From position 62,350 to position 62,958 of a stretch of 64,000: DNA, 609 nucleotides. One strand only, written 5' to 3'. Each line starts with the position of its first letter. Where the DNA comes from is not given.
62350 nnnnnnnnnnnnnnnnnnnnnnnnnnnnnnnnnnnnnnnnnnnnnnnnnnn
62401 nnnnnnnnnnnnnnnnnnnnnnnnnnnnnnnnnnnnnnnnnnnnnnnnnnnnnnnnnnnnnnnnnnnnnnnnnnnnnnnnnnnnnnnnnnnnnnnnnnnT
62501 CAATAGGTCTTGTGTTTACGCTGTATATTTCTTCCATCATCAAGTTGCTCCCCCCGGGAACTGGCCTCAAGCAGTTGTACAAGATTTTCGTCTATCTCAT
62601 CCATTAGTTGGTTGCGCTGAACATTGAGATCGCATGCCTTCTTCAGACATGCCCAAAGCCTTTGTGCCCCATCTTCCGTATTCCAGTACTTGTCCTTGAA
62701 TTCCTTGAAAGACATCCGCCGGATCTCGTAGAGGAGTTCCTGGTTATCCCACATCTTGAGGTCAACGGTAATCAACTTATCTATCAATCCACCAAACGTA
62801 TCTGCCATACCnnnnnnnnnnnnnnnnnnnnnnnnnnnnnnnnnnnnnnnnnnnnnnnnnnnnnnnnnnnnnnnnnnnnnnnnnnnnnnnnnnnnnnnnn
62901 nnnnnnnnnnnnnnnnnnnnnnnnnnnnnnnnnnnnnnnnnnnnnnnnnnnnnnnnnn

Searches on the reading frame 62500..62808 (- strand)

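Call 102: search_protein_families(library=pfam, proteins=[window:62500-62808:-], max_evalue=0.05)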
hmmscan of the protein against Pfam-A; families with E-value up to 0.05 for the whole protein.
window:62500-62808:- (102 aa): 1 family
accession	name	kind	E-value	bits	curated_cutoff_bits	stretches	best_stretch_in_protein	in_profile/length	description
PF14063.11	DUF4254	-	0.0066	16.7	27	1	39-82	19-62/144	Protein of unknown function (DUF4254)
